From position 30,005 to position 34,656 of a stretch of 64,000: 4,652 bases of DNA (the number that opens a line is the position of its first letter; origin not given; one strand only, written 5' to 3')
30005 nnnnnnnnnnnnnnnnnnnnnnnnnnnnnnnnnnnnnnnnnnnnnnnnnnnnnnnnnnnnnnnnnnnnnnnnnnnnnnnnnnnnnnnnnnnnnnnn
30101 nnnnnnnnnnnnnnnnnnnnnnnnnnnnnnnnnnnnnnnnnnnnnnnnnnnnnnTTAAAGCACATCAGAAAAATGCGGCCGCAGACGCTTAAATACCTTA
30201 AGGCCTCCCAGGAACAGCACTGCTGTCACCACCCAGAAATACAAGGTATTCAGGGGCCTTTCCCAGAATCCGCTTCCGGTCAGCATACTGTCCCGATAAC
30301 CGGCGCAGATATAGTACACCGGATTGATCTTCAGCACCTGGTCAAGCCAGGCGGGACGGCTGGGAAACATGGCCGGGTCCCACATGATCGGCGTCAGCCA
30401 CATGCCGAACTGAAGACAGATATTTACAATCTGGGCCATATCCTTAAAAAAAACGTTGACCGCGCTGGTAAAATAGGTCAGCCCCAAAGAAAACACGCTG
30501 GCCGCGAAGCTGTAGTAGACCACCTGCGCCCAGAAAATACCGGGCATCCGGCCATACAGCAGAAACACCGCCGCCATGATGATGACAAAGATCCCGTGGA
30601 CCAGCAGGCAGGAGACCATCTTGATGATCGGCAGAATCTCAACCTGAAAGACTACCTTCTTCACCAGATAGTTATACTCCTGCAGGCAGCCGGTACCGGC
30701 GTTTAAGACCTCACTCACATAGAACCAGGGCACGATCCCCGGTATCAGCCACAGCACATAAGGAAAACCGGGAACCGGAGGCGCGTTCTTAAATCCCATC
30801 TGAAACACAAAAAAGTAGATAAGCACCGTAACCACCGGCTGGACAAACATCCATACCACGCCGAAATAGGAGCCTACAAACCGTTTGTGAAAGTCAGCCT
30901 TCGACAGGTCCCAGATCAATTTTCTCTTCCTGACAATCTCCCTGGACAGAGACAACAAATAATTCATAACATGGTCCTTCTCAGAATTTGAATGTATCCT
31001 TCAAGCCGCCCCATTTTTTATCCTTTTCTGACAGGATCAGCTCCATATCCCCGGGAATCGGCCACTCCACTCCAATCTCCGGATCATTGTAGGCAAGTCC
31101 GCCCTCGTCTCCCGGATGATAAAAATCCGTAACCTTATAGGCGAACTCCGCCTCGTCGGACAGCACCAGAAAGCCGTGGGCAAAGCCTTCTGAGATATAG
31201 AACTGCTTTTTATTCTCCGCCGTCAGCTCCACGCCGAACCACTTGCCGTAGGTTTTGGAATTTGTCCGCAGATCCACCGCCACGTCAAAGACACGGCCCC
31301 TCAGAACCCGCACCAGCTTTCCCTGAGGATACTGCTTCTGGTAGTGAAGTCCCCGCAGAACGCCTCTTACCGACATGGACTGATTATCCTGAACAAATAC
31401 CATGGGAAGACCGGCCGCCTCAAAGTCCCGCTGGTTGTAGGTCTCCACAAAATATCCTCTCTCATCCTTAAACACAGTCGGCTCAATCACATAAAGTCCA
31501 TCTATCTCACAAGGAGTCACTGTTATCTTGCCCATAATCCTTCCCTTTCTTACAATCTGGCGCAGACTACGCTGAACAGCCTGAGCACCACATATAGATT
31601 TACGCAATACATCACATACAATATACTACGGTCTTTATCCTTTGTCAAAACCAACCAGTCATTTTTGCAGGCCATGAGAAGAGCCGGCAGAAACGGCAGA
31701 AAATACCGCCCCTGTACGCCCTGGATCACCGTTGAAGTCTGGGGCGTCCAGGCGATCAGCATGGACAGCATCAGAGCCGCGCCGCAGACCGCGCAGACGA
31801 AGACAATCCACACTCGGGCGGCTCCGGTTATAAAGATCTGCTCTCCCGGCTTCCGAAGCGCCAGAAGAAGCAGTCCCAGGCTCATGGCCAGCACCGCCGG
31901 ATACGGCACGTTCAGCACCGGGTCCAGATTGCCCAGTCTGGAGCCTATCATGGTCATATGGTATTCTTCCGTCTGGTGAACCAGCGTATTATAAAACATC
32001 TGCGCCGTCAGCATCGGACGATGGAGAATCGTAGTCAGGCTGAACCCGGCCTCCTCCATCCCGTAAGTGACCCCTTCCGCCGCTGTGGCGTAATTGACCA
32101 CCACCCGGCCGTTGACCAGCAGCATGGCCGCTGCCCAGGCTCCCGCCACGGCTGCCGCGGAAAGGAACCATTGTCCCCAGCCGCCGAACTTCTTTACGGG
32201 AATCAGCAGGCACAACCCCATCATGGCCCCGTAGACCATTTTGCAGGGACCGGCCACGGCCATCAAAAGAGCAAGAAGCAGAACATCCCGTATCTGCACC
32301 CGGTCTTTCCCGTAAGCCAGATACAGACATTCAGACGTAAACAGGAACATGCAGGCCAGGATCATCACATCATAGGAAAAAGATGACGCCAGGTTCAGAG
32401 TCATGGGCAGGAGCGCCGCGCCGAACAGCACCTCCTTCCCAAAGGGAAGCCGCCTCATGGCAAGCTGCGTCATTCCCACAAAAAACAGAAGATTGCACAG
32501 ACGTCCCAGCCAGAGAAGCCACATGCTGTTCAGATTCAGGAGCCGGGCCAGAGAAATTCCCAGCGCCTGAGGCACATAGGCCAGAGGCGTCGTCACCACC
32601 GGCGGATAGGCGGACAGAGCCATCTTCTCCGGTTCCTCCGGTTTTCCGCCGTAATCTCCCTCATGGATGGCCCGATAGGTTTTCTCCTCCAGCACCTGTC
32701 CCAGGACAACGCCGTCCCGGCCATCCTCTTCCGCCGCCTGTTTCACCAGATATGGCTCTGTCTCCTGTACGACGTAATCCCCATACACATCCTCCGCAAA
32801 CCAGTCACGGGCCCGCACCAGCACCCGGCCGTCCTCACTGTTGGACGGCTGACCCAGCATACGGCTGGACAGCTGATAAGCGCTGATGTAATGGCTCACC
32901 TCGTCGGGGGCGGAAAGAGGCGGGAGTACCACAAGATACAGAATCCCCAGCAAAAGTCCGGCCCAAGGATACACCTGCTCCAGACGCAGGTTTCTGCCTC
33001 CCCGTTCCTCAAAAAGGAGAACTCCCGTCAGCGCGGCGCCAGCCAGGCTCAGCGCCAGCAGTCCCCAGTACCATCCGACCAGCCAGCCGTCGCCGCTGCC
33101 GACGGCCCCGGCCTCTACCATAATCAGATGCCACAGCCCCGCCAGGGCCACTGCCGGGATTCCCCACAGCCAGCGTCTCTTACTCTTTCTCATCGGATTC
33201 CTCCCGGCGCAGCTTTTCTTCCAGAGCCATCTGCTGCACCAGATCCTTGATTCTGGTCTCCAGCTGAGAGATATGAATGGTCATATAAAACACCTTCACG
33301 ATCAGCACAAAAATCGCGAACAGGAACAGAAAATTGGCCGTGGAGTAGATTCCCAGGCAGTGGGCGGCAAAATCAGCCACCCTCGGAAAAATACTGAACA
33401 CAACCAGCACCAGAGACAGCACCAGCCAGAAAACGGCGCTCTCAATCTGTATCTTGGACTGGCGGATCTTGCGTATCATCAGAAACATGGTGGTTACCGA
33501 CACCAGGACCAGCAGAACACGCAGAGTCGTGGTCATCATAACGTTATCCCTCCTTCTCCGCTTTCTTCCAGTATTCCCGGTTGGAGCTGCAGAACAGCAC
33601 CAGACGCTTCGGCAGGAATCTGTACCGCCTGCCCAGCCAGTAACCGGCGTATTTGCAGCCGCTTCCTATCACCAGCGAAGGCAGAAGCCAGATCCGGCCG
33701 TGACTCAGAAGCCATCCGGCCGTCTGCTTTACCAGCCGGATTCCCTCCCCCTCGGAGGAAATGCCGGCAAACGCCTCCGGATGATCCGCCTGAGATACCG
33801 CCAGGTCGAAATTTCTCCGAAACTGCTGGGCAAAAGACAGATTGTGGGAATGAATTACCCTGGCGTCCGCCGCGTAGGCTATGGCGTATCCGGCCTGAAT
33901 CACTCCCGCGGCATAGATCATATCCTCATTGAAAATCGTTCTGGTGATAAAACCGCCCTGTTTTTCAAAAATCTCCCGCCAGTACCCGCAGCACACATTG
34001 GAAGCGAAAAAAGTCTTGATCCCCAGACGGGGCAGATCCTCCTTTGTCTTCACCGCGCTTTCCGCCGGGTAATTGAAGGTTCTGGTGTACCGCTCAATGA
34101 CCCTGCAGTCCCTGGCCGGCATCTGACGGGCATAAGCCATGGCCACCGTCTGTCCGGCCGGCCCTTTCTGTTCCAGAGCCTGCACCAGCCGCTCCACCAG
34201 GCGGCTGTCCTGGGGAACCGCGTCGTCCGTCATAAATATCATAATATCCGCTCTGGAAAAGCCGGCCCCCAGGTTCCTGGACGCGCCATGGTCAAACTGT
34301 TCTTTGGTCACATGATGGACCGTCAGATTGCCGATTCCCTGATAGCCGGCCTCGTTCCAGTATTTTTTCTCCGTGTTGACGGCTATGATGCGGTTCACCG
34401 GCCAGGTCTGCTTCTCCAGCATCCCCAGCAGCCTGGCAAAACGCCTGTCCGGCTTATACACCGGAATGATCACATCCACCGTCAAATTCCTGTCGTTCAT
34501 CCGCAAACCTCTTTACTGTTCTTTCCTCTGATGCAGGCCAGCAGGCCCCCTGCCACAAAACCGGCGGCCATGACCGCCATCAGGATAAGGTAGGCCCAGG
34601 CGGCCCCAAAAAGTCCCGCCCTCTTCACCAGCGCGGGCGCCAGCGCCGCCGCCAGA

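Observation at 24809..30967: All-in-one polymerase-ruler-terminator glycosyltransferase next to Wzm/Wzt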

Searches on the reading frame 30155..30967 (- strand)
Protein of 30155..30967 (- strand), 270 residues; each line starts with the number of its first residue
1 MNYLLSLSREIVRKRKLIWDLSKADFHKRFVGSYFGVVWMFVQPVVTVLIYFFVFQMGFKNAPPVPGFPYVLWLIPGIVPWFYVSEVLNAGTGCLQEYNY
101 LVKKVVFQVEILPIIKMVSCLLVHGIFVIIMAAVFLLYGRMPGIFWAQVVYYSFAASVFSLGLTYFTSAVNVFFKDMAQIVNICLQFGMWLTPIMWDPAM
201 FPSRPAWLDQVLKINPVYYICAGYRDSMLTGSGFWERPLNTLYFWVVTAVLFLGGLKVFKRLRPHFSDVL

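Call 6: search_protein_families(library=pfam, proteins=[window:30155-30967:-], max_evalue=0.01)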
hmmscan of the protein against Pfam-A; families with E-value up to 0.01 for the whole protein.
window:30155-30967:- (270 aa): 2 families
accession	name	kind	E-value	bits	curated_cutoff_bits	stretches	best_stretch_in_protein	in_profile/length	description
PF01061.29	ABC2_membrane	-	3.2e-12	46.9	26.9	1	19-228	4-210/211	ABC-2 type transporter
PF12698.13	ABC2_membrane_3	-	0.0017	17.9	31.6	1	115-256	209-346/347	ABC-2 family transporter protein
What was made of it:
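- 30155..30967 (-): wzm: ABC-2 type permease of the glycan exporter (270 aa). Pfam ABC2_membrane E 3.2e-12 (call 6).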

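Call 7: search_protein_families(library=ncbifam, proteins=[window:30155-30967:-], max_evalue=0.01)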
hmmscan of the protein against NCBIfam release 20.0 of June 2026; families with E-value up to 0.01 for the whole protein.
window:30155-30967:- (270 aa): 2 families
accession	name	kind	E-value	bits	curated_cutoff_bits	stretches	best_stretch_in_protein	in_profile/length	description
NF050109.1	galactan_ABC_perm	equivalog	3.1e-10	40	380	1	11-254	17-253/272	galactan export ABC transporter permease subunit Wzm/RfbD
TIGR01247.1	drrB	subfamily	0.00011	21.9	223.05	1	28-248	4-225/236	daunorubicin resistance ABC transporter membrane protein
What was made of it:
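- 30155..30967 (-): Weak match to NCBIfam galactan_ABC_perm Wzm/RfbD (call 7).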

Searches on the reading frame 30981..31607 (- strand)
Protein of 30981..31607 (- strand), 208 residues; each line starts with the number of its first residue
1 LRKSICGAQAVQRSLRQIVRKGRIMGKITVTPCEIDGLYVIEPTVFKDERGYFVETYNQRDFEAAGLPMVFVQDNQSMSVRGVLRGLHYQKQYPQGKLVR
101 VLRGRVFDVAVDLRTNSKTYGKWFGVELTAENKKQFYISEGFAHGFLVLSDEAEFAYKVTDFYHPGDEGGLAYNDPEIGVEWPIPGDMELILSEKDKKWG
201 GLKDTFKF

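Call 10: search_protein_families(library=pfam, proteins=[window:30981-31607:-], max_evalue=0.001)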
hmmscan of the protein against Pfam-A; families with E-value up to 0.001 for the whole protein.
window:30981-31607:- (208 aa): 1 family
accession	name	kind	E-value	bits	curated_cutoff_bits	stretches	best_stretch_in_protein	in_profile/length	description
PF00908.23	dTDP_sugar_isom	-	3.2e-74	248.7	27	1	33-203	2-167/168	dTDP-4-dehydrorhamnose 3,5-epimerase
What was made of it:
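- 30981..31607 (-): rmlC: dTDP-4-dehydrorhamnose 3,5-epimerase, directly upstream of wzm. Pfam PF00908 E 3.2e-74 (call 10).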

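Call 73: search_protein_families(library=ncbifam, proteins=[window:30981-31607:-], max_evalue=0.00001)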
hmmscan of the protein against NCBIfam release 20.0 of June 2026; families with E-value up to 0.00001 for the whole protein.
window:30981-31607:- (208 aa): 1 family
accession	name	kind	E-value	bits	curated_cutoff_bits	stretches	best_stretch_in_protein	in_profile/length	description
TIGR01221.1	rmlC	equivalog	4.9e-77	257.7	155.75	1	30-204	2-174/176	dTDP-4-dehydrorhamnose 3,5-epimerase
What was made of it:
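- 30981..31607 (-): NCBIfam TIGR01221 equivalog, 257.7 bits against a cutoff of 155.75 (call 73).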

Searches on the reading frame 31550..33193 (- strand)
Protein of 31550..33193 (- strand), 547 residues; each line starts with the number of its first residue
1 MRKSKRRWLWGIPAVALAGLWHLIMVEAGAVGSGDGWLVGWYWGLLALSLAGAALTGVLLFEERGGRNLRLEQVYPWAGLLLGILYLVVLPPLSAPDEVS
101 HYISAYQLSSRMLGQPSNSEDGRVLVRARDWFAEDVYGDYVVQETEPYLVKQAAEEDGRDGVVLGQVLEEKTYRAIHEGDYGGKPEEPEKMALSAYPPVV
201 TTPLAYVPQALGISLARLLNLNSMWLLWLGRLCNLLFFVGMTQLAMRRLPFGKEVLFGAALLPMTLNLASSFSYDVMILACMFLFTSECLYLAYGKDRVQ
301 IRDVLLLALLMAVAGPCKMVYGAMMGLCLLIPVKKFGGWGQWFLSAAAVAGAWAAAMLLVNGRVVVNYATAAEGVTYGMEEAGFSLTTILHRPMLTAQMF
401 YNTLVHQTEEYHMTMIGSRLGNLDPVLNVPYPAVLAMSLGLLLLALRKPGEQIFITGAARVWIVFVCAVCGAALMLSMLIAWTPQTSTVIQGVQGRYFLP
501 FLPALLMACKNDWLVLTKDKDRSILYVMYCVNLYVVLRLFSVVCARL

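Call 10: search_protein_families(library=pfam, proteins=[window:31550-33193:-], max_evalue=0.001)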
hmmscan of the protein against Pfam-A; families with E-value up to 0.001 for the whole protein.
window:31550-33193:- (547 aa): 1 family
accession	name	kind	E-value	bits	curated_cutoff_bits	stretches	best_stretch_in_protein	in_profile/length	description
PF09913.15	DUF2142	-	1.6e-45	156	30.1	1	80-504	1-394/395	Predicted membrane protein (DUF2142)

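Call 73: search_protein_families(library=ncbifam, proteins=[window:31550-33193:-], max_evalue=0.00001)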
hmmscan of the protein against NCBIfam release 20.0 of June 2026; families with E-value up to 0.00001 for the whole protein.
window:31550-33193:- (547 aa): 0 families

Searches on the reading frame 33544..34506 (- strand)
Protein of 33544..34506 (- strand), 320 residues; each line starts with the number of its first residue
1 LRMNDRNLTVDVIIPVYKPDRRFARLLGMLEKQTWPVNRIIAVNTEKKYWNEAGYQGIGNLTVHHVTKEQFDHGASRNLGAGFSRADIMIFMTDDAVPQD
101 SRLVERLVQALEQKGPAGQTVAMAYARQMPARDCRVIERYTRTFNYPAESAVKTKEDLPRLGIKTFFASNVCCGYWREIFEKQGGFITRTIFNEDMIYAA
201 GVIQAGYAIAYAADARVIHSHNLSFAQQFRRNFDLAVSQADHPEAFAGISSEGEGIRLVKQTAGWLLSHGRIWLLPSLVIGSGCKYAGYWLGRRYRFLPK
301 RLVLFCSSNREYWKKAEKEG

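Call 10: search_protein_families(library=pfam, proteins=[window:33544-34506:-], max_evalue=0.001)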
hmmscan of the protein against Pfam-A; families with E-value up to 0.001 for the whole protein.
window:33544-34506:- (320 aa): 2 families
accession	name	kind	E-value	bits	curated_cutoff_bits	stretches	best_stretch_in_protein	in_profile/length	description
PF00535.33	Glycos_transf_2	-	9e-12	45.7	23.3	1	12-182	2-166/168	Glycosyl transferase family 2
PF13641.12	Glyco_tranf_2_3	-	1.3e-05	25.7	27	1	11-232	4-224/230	Glycosyltransferase like family 2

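Call 73: search_protein_families(library=ncbifam, proteins=[window:33544-34506:-], max_evalue=0.00001)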
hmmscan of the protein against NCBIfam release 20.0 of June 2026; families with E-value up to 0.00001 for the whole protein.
window:33544-34506:- (320 aa): 3 families
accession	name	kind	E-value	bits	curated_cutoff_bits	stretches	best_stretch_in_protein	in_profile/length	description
TIGR03965.1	mycofact_glyco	equivalog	3.4e-11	42.7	280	1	5-241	71-302/467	mycofactocin biosynthesis glycosyltransferase MftF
NF041875.1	EPS_EpsD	equivalog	6.5e-11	42.2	370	1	10-231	1-219/325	exopolysaccharide biosynthesis glycosyltransferase EpsD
NF041394.1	GtaseAglG_Halo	equivalog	4.6e-06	26.1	440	0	9-190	2-178/304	glucosyl-dolichyl phosphate glucuronosyltransferase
